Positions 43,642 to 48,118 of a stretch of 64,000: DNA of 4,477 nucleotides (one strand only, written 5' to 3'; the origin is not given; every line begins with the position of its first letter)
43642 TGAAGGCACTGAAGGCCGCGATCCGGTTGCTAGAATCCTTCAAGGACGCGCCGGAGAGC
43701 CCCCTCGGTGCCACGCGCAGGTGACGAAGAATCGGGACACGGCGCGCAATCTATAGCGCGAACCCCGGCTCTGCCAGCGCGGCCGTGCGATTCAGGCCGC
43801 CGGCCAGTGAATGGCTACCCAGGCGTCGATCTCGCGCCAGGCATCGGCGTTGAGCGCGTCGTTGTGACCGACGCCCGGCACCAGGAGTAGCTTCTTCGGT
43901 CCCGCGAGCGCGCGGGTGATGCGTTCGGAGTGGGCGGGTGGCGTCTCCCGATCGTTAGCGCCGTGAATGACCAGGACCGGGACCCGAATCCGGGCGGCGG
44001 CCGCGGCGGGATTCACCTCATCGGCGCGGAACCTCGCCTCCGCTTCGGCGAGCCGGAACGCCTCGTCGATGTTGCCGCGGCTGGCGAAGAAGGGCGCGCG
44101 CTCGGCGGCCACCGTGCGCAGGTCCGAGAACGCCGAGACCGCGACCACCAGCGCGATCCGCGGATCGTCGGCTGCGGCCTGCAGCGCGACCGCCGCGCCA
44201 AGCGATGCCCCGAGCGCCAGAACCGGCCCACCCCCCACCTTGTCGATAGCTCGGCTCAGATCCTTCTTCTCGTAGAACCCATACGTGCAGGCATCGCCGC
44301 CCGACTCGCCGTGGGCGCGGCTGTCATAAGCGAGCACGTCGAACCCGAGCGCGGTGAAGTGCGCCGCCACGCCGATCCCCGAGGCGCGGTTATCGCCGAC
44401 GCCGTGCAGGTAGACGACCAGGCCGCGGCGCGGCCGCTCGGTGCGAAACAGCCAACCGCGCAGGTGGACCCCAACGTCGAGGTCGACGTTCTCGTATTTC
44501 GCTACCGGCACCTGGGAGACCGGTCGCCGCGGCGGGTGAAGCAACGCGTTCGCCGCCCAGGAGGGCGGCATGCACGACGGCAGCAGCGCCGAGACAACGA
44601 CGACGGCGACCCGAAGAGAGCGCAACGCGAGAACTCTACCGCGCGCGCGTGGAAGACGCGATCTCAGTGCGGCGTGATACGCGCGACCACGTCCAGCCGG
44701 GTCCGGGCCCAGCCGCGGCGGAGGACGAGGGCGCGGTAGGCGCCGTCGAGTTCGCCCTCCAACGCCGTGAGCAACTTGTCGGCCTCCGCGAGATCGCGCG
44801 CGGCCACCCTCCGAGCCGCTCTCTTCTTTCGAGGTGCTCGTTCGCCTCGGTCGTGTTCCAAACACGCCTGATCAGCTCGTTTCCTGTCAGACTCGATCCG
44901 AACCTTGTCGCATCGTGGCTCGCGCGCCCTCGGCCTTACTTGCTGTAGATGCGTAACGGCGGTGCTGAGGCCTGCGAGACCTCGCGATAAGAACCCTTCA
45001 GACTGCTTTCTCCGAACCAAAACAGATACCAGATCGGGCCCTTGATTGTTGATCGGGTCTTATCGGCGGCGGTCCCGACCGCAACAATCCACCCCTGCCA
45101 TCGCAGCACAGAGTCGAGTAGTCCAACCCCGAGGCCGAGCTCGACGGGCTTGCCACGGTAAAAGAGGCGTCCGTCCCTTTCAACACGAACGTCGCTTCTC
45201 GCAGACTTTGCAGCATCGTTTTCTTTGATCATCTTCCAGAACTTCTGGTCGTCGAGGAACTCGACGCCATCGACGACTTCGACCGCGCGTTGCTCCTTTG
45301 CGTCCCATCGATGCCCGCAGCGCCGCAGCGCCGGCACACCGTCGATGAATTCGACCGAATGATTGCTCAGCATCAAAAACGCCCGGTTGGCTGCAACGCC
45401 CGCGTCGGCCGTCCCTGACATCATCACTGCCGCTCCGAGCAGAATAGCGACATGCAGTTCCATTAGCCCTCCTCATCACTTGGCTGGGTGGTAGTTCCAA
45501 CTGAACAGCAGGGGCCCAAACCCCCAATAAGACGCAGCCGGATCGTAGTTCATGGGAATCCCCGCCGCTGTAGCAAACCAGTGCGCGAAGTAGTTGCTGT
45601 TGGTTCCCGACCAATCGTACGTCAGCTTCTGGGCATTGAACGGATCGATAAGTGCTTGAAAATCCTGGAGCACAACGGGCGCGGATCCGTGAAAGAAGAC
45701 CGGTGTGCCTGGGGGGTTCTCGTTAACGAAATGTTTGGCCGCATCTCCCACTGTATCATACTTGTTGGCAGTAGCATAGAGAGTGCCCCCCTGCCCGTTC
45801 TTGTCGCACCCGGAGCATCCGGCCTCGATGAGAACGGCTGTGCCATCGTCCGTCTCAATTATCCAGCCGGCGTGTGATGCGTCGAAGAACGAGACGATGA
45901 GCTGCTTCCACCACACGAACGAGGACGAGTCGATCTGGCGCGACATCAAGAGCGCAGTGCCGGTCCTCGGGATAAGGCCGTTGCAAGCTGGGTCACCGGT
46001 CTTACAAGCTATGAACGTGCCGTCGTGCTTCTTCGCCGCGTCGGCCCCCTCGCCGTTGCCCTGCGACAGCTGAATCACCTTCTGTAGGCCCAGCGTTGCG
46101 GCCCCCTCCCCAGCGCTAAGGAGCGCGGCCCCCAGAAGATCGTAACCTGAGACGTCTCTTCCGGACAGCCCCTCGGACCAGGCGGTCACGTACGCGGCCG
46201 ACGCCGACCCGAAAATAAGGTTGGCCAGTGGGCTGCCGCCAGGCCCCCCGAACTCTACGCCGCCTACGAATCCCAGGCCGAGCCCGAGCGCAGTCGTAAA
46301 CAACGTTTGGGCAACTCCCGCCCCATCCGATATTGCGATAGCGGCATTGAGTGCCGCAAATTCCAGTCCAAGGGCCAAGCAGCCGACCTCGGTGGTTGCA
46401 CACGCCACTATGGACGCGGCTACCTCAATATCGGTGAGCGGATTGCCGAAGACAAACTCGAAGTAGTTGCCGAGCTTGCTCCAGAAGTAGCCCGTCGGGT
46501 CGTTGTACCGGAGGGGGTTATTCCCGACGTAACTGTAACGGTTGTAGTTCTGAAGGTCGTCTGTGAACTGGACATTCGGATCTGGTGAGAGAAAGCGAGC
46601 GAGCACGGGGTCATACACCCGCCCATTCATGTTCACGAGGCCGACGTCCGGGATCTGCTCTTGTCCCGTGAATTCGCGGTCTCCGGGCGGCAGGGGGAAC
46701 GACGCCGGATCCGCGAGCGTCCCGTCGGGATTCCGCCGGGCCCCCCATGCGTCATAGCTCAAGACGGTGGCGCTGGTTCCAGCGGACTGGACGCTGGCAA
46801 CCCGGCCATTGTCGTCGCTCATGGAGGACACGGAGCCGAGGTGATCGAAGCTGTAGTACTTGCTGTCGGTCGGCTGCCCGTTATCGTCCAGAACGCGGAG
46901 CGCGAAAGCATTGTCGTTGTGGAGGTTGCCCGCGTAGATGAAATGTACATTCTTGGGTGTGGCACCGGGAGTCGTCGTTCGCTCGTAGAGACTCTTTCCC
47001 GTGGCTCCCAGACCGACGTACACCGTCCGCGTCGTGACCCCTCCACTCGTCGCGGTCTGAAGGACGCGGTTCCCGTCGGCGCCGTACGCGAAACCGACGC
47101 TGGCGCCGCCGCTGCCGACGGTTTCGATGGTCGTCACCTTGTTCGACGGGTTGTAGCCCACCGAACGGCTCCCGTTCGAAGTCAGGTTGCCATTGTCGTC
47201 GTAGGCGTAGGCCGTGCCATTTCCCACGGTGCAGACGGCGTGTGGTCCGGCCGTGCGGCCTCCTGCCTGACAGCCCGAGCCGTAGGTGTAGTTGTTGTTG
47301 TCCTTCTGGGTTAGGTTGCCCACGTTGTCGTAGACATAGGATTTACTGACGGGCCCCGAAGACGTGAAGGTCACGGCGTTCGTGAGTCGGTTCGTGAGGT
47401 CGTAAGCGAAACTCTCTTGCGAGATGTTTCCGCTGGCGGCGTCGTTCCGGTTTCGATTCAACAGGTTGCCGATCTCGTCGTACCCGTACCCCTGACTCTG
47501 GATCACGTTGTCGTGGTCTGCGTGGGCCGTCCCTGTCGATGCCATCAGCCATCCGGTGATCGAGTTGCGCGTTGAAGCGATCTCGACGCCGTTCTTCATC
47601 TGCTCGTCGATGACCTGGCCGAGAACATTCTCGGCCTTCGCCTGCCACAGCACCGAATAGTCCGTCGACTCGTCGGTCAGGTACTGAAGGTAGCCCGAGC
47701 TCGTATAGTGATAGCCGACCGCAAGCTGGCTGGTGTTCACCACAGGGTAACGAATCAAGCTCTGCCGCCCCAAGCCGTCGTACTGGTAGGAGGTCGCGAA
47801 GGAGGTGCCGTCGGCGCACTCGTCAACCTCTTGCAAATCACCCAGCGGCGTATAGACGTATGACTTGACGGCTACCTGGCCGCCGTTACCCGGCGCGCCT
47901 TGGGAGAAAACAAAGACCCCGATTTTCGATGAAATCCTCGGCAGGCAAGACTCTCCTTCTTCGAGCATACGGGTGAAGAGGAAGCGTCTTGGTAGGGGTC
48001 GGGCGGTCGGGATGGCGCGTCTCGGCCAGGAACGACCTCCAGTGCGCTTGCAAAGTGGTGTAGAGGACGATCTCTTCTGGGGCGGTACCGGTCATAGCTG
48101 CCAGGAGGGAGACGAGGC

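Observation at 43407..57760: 14.35-kb integrative mobilizable element at tRNA-Glu with an IncP-type relaxosome but no mating-pore genes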

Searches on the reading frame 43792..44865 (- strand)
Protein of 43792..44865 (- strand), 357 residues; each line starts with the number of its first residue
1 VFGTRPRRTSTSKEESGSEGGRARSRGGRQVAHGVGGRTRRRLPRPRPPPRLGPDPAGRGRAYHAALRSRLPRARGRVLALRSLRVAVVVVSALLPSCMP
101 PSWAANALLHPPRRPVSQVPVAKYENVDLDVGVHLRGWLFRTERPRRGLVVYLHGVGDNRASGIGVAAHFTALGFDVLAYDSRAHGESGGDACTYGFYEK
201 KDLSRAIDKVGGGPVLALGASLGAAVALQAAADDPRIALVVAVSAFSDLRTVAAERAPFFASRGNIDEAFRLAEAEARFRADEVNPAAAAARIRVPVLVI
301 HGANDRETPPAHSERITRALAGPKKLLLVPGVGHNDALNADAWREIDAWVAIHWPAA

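Call 8: search_protein_families(library=pfam, proteins=[window:43792-44865:-], max_evalue=0.01)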
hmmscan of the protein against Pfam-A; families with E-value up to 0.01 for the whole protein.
window:43792-44865:- (357 aa): 9 families
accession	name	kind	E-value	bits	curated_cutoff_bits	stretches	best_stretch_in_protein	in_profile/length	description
PF12146.15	Hydrolase_4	-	1.3e-18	67.6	27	2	145-250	2-114/239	Serine aminopeptidase, S33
PF00561.26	Abhydrolase_1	-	1.5e-18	67.8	25.8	2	149-250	2-110/245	alpha/beta hydrolase fold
PF12697.13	Abhydrolase_6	-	1.8e-12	48.8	26.3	1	150-341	1-209/217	Alpha/beta hydrolase family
PF02129.25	Peptidase_S15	-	3.4e-09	37.2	23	1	169-253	46-137/262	X-Pro dipeptidyl-peptidase (S15 family)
PF00326.27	Peptidase_S9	-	5.7e-08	32.9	22.6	1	215-334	66-187/213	Prolyl oligopeptidase family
PF05448.18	AXE1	-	0.00017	20.9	21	1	207-339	170-308/321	Acetyl xylan esterase (AXE1)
PF08386.16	Abhydrolase_4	-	0.0005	20.6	21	1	290-337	30-76/103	TAP-like protein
PF02230.22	Abhydrolase_2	-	0.003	17.9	23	0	143-167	10-33/217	Phospholipase/Carboxylesterase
PF20434.5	BD-FAE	-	0.0063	16.5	26.8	1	232-320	128-215/215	BD-FAE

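Call 12: search_protein_families(library=ncbifam, proteins=[window:43792-44865:-], max_evalue=0.01)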
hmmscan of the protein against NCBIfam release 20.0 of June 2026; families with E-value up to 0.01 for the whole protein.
window:43792-44865:- (357 aa): 24 families
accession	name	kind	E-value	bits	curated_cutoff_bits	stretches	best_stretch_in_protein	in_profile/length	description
NF051487.1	bifunc_PcaCD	exception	5.1e-14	52.2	430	2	146-245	171-272/413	bifunctional 4-carboxymuconolactone decarboxylase/3-oxoadipate enol-lactonase PcaCD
TIGR02427.1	protocat_pcaD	equivalog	3.3e-12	46.3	255.85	2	288-327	187-226/251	3-oxoadipate enol-lactonase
NF051488.1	bifunc_PcaDC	exception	1.2e-11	44.4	390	2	287-335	186-233/375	bifunctional 3-oxoadipate enol-lactonase/4-carboxymuconolactone decarboxylase PcaDC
NF047920.1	lactonase_UilS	equivalog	1.8e-10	41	400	1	150-252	27-137/285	UilS family quorum-quenching N-acyl-homoserine lactonase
NF011457.0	PRK14875.1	equivalog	2.2e-08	33.5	307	1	147-236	132-221/372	acetoin dehydrogenase dihydrolipoyllysine-residue acetyltransferase subunit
TIGR03056.1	bchO_mg_che_rel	equivalog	1.3e-06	27.6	172.55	0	137-261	17-145/278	alpha/beta fold hydrolase BchO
NF050089.1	i_nPHAscl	equivalog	1.4e-05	24.3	300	0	289-336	225-272/288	intracellular short-chain-length polyhydroxyalkanoate depolymerase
NF052610.1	macro_16_ester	equivalog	1.9e-05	24.2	420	1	290-346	219-272/281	alpha/beta fold macrolide esterase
NF050058.1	e_dPHAscl_type1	hypoth_equivalog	6e-05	22.6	150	1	215-322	106-206/276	extracellular catalytic domain type 1 short-chain-length polyhydroxyalkanoate depolymerase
NF045632.1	hydroxlase_HsaD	equivalog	0.0002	20.4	400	1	145-237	32-128/290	4,5:9,10-diseco-3-hydroxy-5,9,17-trioxoandrosta-1(10),2-diene-4-oate hydrolase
TIGR01738.1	bioH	equivalog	0.00024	20.8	206.95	0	289-334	183-227/245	pimeloyl-ACP methyl ester esterase BioH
TIGR03611.1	RutD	equivalog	0.0005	19.5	238.5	0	174-249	39-117/258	pyrimidine utilization protein D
TIGR03695.1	menH_SHCHC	equivalog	0.00068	19.1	208.55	1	149-236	4-94/252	2-succinyl-6-hydroxy-2,4-cyclohexadiene-1-carboxylate synthase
NF004514.1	PRK05855.1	equivalog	0.00076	18.2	455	1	142-223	17-101/578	SDR family oxidoreductase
NF033124.1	estX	equivalog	0.001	18.3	600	0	292-346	220-271/280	macrolide esterase EstX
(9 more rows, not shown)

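Call 43: search_protein_families(library=padloc, proteins=[window:43792-44865:-], max_evalue=0.001)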
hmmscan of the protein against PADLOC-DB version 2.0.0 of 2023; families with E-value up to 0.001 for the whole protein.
window:43792-44865:- (357 aa): 0 families

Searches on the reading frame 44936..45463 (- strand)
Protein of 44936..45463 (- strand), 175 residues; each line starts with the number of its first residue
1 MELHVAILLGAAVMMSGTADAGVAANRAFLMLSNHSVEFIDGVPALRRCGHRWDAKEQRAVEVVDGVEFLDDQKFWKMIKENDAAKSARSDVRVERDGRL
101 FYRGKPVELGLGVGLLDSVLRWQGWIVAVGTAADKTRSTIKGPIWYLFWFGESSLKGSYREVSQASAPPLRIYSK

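Call 8: search_protein_families(library=pfam, proteins=[window:44936-45463:-], max_evalue=0.01)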
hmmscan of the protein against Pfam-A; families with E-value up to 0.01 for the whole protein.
window:44936-45463:- (175 aa): 0 families

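Call 12: search_protein_families(library=ncbifam, proteins=[window:44936-45463:-], max_evalue=0.01)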
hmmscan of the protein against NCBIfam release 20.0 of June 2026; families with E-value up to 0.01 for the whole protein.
window:44936-45463:- (175 aa): 1 family
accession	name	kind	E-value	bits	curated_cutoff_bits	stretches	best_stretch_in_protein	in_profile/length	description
NF042957.1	phage_res_AbiGI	equivalog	0.00083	18.9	300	1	21-83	99-158/249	abortive phage resistance protein AbiGI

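Call 17: search_protein_families(library=phrogs, proteins=[window:44936-45463:-], max_evalue=0.01)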
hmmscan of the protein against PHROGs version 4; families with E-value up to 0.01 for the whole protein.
window:44936-45463:- (175 aa): 0 families

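Call 43: search_protein_families(library=padloc, proteins=[window:44936-45463:-], max_evalue=0.001)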
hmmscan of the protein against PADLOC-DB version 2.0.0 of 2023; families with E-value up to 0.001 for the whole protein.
window:44936-45463:- (175 aa): 0 families

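Call 47: search_protein_families(library=pfam, proteins=[window:44936-45463:-], max_evalue=1)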
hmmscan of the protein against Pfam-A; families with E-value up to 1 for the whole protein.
window:44936-45463:- (175 aa): 1 family
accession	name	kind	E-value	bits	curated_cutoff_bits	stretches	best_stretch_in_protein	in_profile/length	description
PF06938.16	DUF1285_N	-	0.046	13.9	29.3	1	86-121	10-45/67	Domain of unknown function (DUF1285), N-terminal domain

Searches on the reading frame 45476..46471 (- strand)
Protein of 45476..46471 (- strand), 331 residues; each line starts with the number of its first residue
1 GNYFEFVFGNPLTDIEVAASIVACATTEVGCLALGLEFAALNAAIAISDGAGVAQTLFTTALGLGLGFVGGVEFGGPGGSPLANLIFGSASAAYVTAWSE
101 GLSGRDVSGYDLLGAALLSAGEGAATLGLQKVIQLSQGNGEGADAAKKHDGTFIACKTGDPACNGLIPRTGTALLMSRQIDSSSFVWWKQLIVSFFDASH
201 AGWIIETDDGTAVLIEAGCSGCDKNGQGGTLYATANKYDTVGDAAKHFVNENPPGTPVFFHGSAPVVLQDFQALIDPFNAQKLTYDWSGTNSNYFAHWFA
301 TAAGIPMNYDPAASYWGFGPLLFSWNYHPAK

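Call 47: search_protein_families(library=pfam, proteins=[window:45476-46471:-], max_evalue=1)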
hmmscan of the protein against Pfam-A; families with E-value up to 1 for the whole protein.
window:45476-46471:- (331 aa): 0 families

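Call 48: search_solved_structures(query=window:45476-46471:-, max_evalue=1)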
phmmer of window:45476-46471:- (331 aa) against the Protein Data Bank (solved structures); distinct sequences matched with E-value up to 1: 1.
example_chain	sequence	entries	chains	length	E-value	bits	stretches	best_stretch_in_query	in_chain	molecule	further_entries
7l6j_A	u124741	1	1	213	0.056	15.9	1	258-311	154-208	Putative hydrolase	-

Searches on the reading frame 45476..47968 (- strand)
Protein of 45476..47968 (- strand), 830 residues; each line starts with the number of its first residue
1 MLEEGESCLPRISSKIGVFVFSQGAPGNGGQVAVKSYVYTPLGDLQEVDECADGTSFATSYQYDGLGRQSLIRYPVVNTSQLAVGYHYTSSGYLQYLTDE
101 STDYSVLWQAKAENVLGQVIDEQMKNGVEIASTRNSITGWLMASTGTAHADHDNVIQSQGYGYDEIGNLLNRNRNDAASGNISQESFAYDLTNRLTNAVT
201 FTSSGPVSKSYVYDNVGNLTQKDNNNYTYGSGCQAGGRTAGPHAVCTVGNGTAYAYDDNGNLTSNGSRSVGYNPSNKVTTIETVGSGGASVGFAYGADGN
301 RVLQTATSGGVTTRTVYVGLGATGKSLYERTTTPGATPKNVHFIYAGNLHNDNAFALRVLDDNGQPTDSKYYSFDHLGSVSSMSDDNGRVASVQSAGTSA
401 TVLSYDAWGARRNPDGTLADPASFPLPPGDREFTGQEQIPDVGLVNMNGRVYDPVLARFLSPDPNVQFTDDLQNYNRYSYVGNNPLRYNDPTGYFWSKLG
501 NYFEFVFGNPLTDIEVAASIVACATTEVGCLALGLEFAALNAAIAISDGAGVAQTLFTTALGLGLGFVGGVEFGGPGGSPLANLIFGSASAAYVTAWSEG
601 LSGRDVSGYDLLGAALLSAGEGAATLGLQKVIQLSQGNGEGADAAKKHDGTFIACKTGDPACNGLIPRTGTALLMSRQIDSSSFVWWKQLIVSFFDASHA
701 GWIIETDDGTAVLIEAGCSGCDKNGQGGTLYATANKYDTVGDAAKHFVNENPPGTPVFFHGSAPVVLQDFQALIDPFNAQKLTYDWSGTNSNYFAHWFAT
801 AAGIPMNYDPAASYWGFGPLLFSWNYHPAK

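Call 8: search_protein_families(library=pfam, proteins=[window:45476-47968:-], max_evalue=0.01)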
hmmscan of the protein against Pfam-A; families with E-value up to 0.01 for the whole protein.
window:45476-47968:- (830 aa): 1 family
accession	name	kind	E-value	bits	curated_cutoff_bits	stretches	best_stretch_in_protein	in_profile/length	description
PF05593.20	RHS_repeat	-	1e-08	35.8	22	0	39-75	1-34/38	RHS Repeat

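Call 12: search_protein_families(library=ncbifam, proteins=[window:45476-47968:-], max_evalue=0.01)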
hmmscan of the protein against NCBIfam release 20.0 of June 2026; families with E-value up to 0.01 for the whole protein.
window:45476-47968:- (830 aa): 1 family
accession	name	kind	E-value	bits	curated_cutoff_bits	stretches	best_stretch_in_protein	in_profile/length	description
TIGR03696.1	Rhs_assc_core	domain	1.1e-17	64.3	32.5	1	405-493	1-75/76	RHS repeat-associated core domain-containing protein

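Call 43: search_protein_families(library=padloc, proteins=[window:45476-47968:-], max_evalue=0.001)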
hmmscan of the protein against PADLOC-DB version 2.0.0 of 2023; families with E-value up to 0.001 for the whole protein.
window:45476-47968:- (830 aa): 0 families
